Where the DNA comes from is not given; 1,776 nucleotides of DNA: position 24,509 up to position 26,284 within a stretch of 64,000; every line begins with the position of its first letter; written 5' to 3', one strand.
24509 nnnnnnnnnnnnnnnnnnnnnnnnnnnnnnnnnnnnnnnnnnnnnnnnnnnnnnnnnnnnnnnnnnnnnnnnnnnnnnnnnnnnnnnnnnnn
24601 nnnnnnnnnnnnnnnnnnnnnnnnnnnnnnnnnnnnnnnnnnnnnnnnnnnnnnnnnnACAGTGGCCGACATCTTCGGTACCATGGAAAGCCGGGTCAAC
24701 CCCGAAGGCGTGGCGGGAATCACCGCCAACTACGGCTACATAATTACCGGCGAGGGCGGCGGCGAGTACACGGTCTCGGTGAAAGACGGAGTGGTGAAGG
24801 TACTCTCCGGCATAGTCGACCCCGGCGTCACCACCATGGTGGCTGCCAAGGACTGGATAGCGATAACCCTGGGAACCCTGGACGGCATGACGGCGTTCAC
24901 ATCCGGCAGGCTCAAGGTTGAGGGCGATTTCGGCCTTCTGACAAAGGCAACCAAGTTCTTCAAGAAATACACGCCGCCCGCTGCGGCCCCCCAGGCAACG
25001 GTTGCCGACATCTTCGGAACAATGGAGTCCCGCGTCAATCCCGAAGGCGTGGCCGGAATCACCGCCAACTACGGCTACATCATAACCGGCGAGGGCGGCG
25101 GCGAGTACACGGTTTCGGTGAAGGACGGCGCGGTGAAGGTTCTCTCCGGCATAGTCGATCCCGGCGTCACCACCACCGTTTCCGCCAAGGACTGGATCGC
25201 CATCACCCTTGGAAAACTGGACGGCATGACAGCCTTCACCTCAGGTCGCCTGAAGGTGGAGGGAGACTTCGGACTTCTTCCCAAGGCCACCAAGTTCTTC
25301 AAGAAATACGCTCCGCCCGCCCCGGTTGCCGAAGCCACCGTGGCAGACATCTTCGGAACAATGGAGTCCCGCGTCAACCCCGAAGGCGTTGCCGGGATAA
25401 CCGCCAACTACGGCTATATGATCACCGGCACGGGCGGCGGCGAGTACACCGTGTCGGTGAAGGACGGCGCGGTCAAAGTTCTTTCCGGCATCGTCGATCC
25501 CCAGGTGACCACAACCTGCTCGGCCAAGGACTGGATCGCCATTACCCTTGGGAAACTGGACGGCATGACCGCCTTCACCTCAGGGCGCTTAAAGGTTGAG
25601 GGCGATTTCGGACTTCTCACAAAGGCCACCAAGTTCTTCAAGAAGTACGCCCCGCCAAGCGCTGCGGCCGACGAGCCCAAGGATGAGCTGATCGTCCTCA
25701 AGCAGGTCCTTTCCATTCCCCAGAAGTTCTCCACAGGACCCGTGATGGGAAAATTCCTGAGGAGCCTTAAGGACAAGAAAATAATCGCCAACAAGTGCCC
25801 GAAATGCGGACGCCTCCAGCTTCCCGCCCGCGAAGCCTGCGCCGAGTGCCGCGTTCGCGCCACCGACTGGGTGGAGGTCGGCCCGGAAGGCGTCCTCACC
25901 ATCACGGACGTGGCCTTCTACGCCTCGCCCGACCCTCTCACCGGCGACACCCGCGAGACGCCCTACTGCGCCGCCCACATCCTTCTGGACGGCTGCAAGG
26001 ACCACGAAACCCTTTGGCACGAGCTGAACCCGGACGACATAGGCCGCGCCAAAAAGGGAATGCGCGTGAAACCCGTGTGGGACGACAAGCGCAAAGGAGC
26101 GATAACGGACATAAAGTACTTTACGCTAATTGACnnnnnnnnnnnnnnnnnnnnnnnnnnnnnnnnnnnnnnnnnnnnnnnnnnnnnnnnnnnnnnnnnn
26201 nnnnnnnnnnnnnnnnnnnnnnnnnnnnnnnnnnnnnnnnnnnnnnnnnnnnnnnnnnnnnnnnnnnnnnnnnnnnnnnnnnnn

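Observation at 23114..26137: Unusual 1007-aa fusion: acyl-CoA synthetase, three tandem SCP2 lipid-carrier domains and DUF35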

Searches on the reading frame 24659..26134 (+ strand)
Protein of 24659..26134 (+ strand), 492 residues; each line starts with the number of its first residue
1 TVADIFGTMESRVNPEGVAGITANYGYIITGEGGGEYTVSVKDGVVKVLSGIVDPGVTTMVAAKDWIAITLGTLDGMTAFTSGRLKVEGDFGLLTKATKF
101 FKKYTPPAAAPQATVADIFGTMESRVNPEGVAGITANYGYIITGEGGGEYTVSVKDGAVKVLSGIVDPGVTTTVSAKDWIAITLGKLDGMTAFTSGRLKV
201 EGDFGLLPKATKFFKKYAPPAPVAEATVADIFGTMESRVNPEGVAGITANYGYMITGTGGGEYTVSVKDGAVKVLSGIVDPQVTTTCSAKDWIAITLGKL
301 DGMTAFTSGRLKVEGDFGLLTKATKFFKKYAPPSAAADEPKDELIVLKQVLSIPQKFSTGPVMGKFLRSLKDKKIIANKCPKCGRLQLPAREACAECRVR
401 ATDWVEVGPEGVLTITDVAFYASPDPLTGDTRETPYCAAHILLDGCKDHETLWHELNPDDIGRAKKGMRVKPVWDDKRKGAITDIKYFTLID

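Call 8: find_homologous_proteins(query=window:24659-26134:+)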
Query window:24659-26134:+ (492 aa): 491 proteins with E <= 0.001 among 8000 candidates; the best 120 are listed.
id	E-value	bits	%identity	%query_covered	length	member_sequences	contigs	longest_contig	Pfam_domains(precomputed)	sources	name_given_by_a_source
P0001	6.0e-275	931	84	100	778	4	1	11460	PF12172.15,PF14864.12,PF00501.35,PF13193.13,PF02036.23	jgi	jgi:putative sterol carrier protein/uncharacterized OB-fold protein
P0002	7.4e-248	841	77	100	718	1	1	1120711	PF12172.15,PF14864.12,PF00501.35,PF13193.13,PF02036.23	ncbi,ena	-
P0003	4.2e-204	697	83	75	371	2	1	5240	PF12172.15,PF14864.12,PF02036.23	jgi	jgi:uncharacterized OB-fold protein/putative sterol carrier protein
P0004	8.1e-200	683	78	78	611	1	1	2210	PF12172.15,PF14864.12,PF00501.35,PF13193.13,PF02036.23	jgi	jgi:putative sterol carrier protein/uncharacterized OB-fold protein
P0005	4.3e-196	671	75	78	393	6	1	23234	PF12172.15,PF14864.12,PF02036.23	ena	-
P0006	1.2e-192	659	75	77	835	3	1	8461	PF12172.15,PF14864.12,PF00501.35,PF13193.13,PF02036.23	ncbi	ncbi:MAG: AMP-binding protein, partial [Desulfosalsimonadaceae bacterium]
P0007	5.9e-192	657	67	94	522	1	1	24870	PF14864.12,PF02036.23,PF01629.24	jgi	jgi:putative sterol carrier protein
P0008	1.0e-190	653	72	78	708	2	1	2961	PF12172.15,PF14864.12,PF00501.35,PF13193.13,PF02036.23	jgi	-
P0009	2.5e-190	652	75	78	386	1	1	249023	PF12172.15,PF14864.12,PF02036.23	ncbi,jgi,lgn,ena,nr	ncbi:MAG: SCP2 sterol-binding domain-containing protein [Proteobacteria bacterium]|nr:SCP2 sterol-bi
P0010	3.3e-180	618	72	77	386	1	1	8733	PF12172.15,PF14864.12,PF02036.23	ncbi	-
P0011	4.0e-180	618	71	77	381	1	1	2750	PF12172.15,PF14864.12,PF02036.23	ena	-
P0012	2.6e-171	589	68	77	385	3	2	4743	PF12172.15,PF14864.12,PF02036.23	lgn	-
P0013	1.4e-170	587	68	77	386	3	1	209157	PF12172.15,PF14864.12,PF02036.23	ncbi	-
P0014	1.2e-168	580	67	77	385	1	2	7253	PF12172.15,PF14864.12,PF02036.23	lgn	-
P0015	1.3e-167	577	66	77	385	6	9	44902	PF14864.12,PF02036.23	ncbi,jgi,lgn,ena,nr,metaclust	ncbi:MAG: hypothetical protein HN737_11705 [Desulfobacterales bacterium]|jgi:putative sterol carrier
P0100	6.4e-119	416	65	60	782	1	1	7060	PF12172.15,PF14864.12,PF00501.35,PF13193.13,PF02036.23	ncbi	ncbi:MAG: hypothetical protein Kow0090_20310 [Myxococcota bacterium]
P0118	2.4e-114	401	46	76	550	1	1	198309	PF01796.24,PF02036.23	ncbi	ncbi:MAG: SCP2 sterol-binding domain-containing protein [Acidobacteriota bacterium]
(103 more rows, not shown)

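Call 12: find_encoding_contigs(protein=P0002, flank=10000, max_places=3)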
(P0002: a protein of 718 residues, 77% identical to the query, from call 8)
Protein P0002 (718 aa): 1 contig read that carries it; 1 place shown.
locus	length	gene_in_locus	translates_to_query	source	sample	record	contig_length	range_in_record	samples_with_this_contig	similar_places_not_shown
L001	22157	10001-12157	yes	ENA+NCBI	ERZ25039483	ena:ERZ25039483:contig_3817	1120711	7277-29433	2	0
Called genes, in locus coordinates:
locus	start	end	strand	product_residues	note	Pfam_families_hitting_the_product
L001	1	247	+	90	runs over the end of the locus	-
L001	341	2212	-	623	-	PF00501:AMP-binding, PF13193:AMP-binding_C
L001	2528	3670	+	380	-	PF02771:Acyl-CoA_dh_N, PF02770:Acyl-CoA_dh_M, PF00441:Acyl-CoA_dh_1, PF08028:Acyl-CoA_dh_2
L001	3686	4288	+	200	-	PF02771:Acyl-CoA_dh_N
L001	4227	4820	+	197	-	PF00441:Acyl-CoA_dh_1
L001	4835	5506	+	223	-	PF00440:TetR_N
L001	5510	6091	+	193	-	PF02811:PHP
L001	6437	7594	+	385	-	PF22691:Thiolase_C_1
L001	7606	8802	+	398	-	PF00108:Thiolase_N (weak), PF22691:Thiolase_C_1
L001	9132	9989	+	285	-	PF00501:AMP-binding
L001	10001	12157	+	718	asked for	PF00501:AMP-binding, PF13193:AMP-binding_C, PF14864:Alkyl_sulf_C (faint), PF02036:SCP2, PF12172:zf-ChsH2 (weak)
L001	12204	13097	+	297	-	PF12172:zf-ChsH2 (weak), PF01796:OB_ChsH2_C, PF01575:MaoC_dehydratas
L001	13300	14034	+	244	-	PF02771:Acyl-CoA_dh_N, PF02770:Acyl-CoA_dh_M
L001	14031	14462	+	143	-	PF00441:Acyl-CoA_dh_1, PF08028:Acyl-CoA_dh_2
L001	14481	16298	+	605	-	PF00501:AMP-binding, PF23562:AMP-binding_C_3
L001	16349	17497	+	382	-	PF22691:Thiolase_C_1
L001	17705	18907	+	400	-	PF00108:Thiolase_N (weak), PF22691:Thiolase_C_1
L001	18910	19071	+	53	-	-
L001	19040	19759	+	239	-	PF02036:SCP2, PF12172:zf-ChsH2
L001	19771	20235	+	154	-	PF12172:zf-ChsH2, PF01796:OB_ChsH2_C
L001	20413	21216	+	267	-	PF00378:ECH_1, PF16113:ECH_2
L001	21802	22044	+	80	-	PF01909:NTP_transf_2, PF18765:Polbeta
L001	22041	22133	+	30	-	-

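Call 19: find_related_loci(query=window:24659-26134:+, collection=genome_contigs, flank=10000)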
Query window:24659-26134:+ (492 aa) in genome_contigs; peptide patterns used: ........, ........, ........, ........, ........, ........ (x = any residue, [..] = any of these).
207 stretches matched a pattern; 36 encode a relative of the query (tblastn E <= 1e-3); 36 distinct loci.
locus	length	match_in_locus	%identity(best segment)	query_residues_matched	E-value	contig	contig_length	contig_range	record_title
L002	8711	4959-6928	83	1-492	0e+0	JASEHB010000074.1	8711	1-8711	MAG: Desulfatibacillaceae bacterium isolate Yes70-12 NODE_3603_length_8711_cov_3.913817, whole genome shotgun sequence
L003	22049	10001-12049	76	1-492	0e+0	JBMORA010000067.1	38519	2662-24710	MAG: Thermodesulfobacteriota bacterium isolate Betzabe_MAG168 MAG168_67, whole genome shotgun sequence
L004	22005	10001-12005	77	1-492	0e+0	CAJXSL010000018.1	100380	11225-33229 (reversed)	MAG TPA_asm: uncultured Desulfobacteraceae bacterium isolate SRR6201696_bin.17_MetaBAT_v2.12.1_MAG genome assembly, cont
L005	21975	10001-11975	77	1-492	0e+0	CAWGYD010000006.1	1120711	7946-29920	MAG: uncultured delta proteobacterium isolate MFD01721.bin.2.120 genome assembly, contig: contig_3817, whole genome shot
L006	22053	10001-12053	76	1-492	0e+0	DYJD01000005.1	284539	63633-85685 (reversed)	MAG TPA_asm: Desulfosudis oleivorans isolate FI88_2_51_70 Afr_mines_FI88_25_length_284539_cov_29_237268, whole genome sh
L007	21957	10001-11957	79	1-492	0e+0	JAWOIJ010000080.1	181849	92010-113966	MAG: Desulfobacterales bacterium isolate CWP5-2.bin.178 k191_3012822, whole genome shotgun sequence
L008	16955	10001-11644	87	1-492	0e+0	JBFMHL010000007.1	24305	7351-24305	MAG: Thermodesulfobacteriota bacterium isolate MAG322 MAG322_7, whole genome shotgun sequence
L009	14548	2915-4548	78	1-492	0e+0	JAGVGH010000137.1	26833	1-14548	MAG: Desulfobacterales bacterium isolate DeMMO2_10 c_000000066973, whole genome shotgun sequence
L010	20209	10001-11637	77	1-492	0e+0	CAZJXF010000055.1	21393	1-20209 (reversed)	MAG TPA_asm: uncultured Desulfatirhabdium sp. isolate binchicken_co135_1 genome assembly, contig: NODE_4157_length_21393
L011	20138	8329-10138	77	1-492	0e+0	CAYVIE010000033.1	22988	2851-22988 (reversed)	MAG TPA_asm: uncultured Desulfobacteraceae bacterium isolate SRP338002_co1_100 genome assembly, contig: NODE_2078_length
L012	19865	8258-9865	78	1-492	0e+0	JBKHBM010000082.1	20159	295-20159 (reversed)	MAG: Desulfatibacillaceae bacterium isolate D1M01_5 NODE_3858_length_20159_cov_9.673349, whole genome shotgun sequence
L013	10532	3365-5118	76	1-492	0e+0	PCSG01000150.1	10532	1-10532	MAG: Desulfobacterales bacterium CG23_combo_of_CG06-09_8_20_14_all_51_8 CG23_scaffold_4507_c, whole genome shotgun seque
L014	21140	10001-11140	75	1-492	0e+0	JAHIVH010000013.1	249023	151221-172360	MAG: Proteobacteria bacterium isolate MM_PC_MetaG.mb.70 MM_PC_MetaG.mb.70_k141_188453, whole genome shotgun sequence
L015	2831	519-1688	72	1-492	0e+0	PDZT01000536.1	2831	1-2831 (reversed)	MAG: Deltaproteobacteria bacterium YD0425bin50 scaffold7813, whole genome shotgun sequence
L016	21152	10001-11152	74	1-492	0e+0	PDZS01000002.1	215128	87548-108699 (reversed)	MAG: Deltaproteobacteria bacterium YD0425bin51 scaffold2, whole genome shotgun sequence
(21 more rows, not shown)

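Call 52: find_encoding_contigs(protein=P0118, flank=8000, max_places=2)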
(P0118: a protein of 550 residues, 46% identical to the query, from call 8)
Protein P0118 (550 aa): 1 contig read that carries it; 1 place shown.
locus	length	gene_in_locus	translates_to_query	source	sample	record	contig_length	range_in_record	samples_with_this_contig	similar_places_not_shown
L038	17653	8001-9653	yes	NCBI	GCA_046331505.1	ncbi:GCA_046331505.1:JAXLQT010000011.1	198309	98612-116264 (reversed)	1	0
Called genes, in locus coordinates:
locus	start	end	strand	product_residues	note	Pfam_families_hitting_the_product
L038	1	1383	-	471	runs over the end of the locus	-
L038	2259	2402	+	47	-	-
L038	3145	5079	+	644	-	PF13432:TPR_16 (faint), PF00515:TPR_1 (faint), PF07719:TPR_2 (faint), PF13176:TPR_7 (faint), PF13424:TPR_12, PF24885:TPR_NPHP3 (weak), PF17874:TPR_MalT, PF13424:TPR_12, +7 more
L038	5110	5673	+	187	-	PF02811:PHP (weak), PF13263:PHP_C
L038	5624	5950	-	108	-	-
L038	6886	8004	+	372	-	PF22691:Thiolase_C_1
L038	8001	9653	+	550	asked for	PF02036:SCP2, PF01796:OB_ChsH2_C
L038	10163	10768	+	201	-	PF06271:RDD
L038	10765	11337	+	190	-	-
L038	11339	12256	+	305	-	-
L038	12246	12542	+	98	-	PF22586:ANCHR-like_BBOX (weak)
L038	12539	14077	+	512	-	PF13559:DUF4129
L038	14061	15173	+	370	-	PF14258:DUF4350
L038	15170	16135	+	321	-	PF20030:bpMoxR, PF07726:AAA_3, PF07728:AAA_5, PF17863:AAA_lid_2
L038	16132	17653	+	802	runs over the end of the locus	PF01882:DUF58, PF28475:DUF8413, PF01944:SpoIIM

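Call 53: find_encoding_contigs(protein=P0100, flank=8000, max_places=2)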
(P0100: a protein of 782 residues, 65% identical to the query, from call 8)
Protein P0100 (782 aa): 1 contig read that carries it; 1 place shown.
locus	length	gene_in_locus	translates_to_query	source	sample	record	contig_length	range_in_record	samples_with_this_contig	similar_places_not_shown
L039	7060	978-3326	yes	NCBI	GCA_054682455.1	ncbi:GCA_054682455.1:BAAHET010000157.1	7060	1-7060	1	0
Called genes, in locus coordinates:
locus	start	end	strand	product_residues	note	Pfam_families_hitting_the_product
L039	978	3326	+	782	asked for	PF00501:AMP-binding, PF13193:AMP-binding_C, PF14864:Alkyl_sulf_C (faint), PF02036:SCP2, PF12172:zf-ChsH2 (faint)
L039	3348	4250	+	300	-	PF01796:OB_ChsH2_C, PF01575:MaoC_dehydratas, PF13452:FAS1_DH_region (weak)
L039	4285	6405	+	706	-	PF22622:MFE-2_hydrat-2_N, PF13452:FAS1_DH_region (faint), PF01575:MaoC_dehydratas, PF00106:adh_short, PF08659:KR, PF13561:adh_short_C2, PF02036:SCP2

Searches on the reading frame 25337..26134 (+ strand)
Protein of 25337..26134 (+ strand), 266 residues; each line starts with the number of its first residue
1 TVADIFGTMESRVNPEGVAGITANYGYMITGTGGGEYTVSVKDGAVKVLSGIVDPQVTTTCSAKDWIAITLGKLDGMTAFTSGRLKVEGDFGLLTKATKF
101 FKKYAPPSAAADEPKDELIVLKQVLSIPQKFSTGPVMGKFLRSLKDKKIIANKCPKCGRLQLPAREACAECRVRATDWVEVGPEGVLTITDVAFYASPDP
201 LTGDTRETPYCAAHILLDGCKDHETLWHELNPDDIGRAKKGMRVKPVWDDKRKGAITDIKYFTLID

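Call 37: predict_structure(alignment_id=A1)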
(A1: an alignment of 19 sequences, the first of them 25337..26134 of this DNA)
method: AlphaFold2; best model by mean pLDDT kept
length: 266 residues; sequences in the alignment: 19
mean_pLDDT: 75.9   pTM: 0.47
mean pLDDT of the five models: 75.9, 75.7, 74.4, 71.7, 67.0
residues with pLDDT >= 90: 71; 70-90: 126; 50-70: 28; < 50: 41
segments of 3 or more residues with pLDDT < 50: 108-133, 195-206, 254-256
pLDDT, mean of each block of 10 residues (from residue 1): 89 82 94 95 90 93 89 72 81 72 57 30 34 63 82 90 79 86 88 49 47 86 83 85 89 60 89
secondary structure, 60 per line:
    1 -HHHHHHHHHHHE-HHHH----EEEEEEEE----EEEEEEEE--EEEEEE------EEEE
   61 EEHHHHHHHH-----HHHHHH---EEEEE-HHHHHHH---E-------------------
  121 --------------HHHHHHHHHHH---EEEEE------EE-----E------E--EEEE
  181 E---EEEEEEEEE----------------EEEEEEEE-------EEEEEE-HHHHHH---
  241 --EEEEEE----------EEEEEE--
elements in order: H2-12 H15-18 E23-30 E35-42 E45-50 E57-62 H63-70 H76-81 E85-89 H91-97 H135-145 E149-153 E177-181 E185-193 E210-217 E225-230 H232-237 E243-248 E259-264

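Call 39: fold_search(model_id=the predicted structure, library=pdb)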
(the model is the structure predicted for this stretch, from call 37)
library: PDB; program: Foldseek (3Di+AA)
matches with E <= 10: 383; with E <= 0.001: 65
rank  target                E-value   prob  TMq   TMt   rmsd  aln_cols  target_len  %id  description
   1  3irb_B                3.9e-08  1.00  0.35  0.65   3.9       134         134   25  Crystal structure of protein with unknown function from DUF35 family (13815350) from SULFOLOBUS SOLFATARICUS at 1.80 A (released 2009-09-01)
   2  9myr_B                8.9e-08  1.00  0.41  0.71   3.9       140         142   24  Sal-Shy(DUF35) aldolase from Comamonas testosteroni (released 2025-10-08)
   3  6esq_E                1.9e-07  1.00  0.34  0.65   5.2       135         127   21  Structure of the acetoacetyl-CoA thiolase/HMG-CoA synthase complex from Methanothermococcus thermolithotrophicus soake (released 2018-03-14)
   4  6esq_G                2.0e-07  1.00  0.34  0.65   5.2       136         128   21  Structure of the acetoacetyl-CoA thiolase/HMG-CoA synthase complex from Methanothermococcus thermolithotrophicus soake (released 2018-03-14)
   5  3irb_A                2.8e-07  1.00  0.34  0.61   4.5       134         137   24  Crystal structure of protein with unknown function from DUF35 family (13815350) from SULFOLOBUS SOLFATARICUS at 1.80 A (released 2009-09-01)
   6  6esq_F                3.2e-07  1.00  0.34  0.64   5.2       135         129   21  Structure of the acetoacetyl-CoA thiolase/HMG-CoA synthase complex from Methanothermococcus thermolithotrophicus soake (released 2018-03-14)
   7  6ok1_B                3.4e-07  1.00  0.40  0.74   3.8       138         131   20  Ltp2-ChsH2(DUF35) aldolase (released 2019-06-26)
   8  8af2_B                4.5e-07  1.00  0.34  0.70   2.4       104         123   32  Human Sterol Carrier Protein with unnatural amino acid 2,2'-bipyridine alanine incorporated at position 111 (released 2023-08-16)
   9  6ok1_D                4.5e-07  1.00  0.36  0.67   4.3       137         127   20  Ltp2-ChsH2(DUF35) aldolase (released 2019-06-26)
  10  8af2_A                1.2e-06  1.00  0.34  0.71   2.2       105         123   32  Human Sterol Carrier Protein with unnatural amino acid 2,2'-bipyridine alanine incorporated at position 111 (released 2023-08-16)
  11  1ikt                  1.2e-06  1.00  0.32  0.69   2.9       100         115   33  LIGANDED STEROL CARRIER PROTEIN TYPE 2 (SCP-2) LIKE DOMAIN OF HUMAN MULTIFUNCTIONAL ENZYME TYPE 2 (MFE-2) (released 2001-11-14)
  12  8af3                  1.8e-06  1.00  0.34  0.75   2.3       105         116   31  Sterol carrier protein Artifical metalloenzyme incorporating Q111C mutation coupled to 2,2'-bipyridine (released 2023-08-16)
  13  5m3k_B                2.0e-06  1.00  0.35  0.59   8.0       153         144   19  A multi-component acyltransferase PhlABC from Pseudomonas protegens (released 2017-12-20)
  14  5m3k_E                2.3e-06  1.00  0.35  0.59   8.0       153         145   18  A multi-component acyltransferase PhlABC from Pseudomonas protegens (released 2017-12-20)
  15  7tl5_A                2.5e-06  1.00  0.35  0.16   2.6       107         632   19  Crystal structure of putative hydrolase yjcS from Klebsiella pneumoniae. (released 2022-02-02)
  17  9vbt_L                2.9e-06  1.00  0.32  0.57   8.7       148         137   17  Cryo-EM structure of the multi-component acyltransferase complex MucABC from Streptococcus macacae at a stoichiometric (released 2026-02-11)
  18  6z1w                  3.1e-06  1.00  0.34  0.74   2.3       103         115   33  Crystal structure of human steroid carrier protein SL (SCP-2L) mutant A100C (released 2021-03-03)
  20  9vbt_G                4.2e-06  1.00  0.34  0.59   8.3       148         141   18  Cryo-EM structure of the multi-component acyltransferase complex MucABC from Streptococcus macacae at a stoichiometric (released 2026-02-11)
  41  9vbt_K                3.8e-05  1.00  0.33  0.58   9.2       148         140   19  Cryo-EM structure of the multi-component acyltransferase complex MucABC from Streptococcus macacae at a stoichiometric (released 2026-02-11)
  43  7pxp_A                4.6e-05  1.00  0.33  0.62   3.9       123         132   17  Benzoylsuccinyl-CoA thiolase (released 2022-04-06)
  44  7pxp_B                4.8e-05  1.00  0.34  0.64   3.8       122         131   17  Benzoylsuccinyl-CoA thiolase (released 2022-04-06)
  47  7pxp_E                6.1e-05  1.00  0.34  0.63   8.5       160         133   16  Benzoylsuccinyl-CoA thiolase (released 2022-04-06)
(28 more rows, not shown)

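Call 55: search_protein_representatives(protein=window:25337-26134:+)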
Query: 266 residues. Proteins with E-value up to 0.001 (for the whole library): 1750; up to 1e-10: 317; up to 1e-30: 29. The best 150 are listed.
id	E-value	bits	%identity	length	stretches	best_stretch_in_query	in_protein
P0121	3.3e-182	620.6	76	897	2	1-265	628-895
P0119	5.3e-115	400.2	65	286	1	1-266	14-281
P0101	1.5e-111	388.9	43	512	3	2-264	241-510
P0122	4.0e-99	348.1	48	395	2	3-264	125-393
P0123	4.3e-83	295.6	42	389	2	4-263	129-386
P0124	1.5e-76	274.1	50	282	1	2-265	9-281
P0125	1.8e-62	227.9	43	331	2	115-265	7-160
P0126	5.1e-61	223.2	62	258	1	1-175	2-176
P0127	9.8e-60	219.0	49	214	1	5-217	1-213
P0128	1.0e-56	209.1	43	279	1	1-264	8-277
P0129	7.4e-54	199.7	42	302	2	5-211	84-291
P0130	2.3e-51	191.5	76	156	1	41-159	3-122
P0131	2.6e-47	178.2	50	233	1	114-266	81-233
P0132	5.5e-46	173.9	50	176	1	114-264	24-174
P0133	1.3e-44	169.4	38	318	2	107-265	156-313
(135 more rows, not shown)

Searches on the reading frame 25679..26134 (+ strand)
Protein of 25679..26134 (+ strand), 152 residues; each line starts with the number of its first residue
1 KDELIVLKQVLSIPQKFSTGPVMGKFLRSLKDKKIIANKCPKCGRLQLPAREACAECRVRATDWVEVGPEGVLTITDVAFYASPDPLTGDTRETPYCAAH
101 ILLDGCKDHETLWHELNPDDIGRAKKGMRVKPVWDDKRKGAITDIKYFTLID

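Call 40: search_solved_structures(query=window:25679-26134:+, max_evalue=10, show_alignments=3)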
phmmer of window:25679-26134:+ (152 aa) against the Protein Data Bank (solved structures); distinct sequences matched with E-value up to 10: 8.
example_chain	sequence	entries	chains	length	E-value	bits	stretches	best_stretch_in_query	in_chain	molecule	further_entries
3irb_A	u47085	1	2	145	2.9e-10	43.7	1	16-72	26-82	uncharacterized protein from DUF35 family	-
9myr_B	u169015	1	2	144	0.00045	23.6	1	25-147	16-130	Acyl dehydratase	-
6esq_E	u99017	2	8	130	0.0006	23.2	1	28-122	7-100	Pfam DUF35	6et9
6ok1_B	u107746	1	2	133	0.28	14.5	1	28-101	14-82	ChsH2(DUF35)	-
4w5u_B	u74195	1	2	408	1.1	12.6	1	14-54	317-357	Chitinase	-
2aus_D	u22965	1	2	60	2.1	11.7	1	38-59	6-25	Ribosome biogenesis protein Nop10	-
2apo_B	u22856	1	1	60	4.5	10.6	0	38-59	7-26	Ribosome biogenesis protein Nop10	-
2aqc_A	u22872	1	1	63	4.7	10.5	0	37-59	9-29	Ribosome biogenesis protein Nop10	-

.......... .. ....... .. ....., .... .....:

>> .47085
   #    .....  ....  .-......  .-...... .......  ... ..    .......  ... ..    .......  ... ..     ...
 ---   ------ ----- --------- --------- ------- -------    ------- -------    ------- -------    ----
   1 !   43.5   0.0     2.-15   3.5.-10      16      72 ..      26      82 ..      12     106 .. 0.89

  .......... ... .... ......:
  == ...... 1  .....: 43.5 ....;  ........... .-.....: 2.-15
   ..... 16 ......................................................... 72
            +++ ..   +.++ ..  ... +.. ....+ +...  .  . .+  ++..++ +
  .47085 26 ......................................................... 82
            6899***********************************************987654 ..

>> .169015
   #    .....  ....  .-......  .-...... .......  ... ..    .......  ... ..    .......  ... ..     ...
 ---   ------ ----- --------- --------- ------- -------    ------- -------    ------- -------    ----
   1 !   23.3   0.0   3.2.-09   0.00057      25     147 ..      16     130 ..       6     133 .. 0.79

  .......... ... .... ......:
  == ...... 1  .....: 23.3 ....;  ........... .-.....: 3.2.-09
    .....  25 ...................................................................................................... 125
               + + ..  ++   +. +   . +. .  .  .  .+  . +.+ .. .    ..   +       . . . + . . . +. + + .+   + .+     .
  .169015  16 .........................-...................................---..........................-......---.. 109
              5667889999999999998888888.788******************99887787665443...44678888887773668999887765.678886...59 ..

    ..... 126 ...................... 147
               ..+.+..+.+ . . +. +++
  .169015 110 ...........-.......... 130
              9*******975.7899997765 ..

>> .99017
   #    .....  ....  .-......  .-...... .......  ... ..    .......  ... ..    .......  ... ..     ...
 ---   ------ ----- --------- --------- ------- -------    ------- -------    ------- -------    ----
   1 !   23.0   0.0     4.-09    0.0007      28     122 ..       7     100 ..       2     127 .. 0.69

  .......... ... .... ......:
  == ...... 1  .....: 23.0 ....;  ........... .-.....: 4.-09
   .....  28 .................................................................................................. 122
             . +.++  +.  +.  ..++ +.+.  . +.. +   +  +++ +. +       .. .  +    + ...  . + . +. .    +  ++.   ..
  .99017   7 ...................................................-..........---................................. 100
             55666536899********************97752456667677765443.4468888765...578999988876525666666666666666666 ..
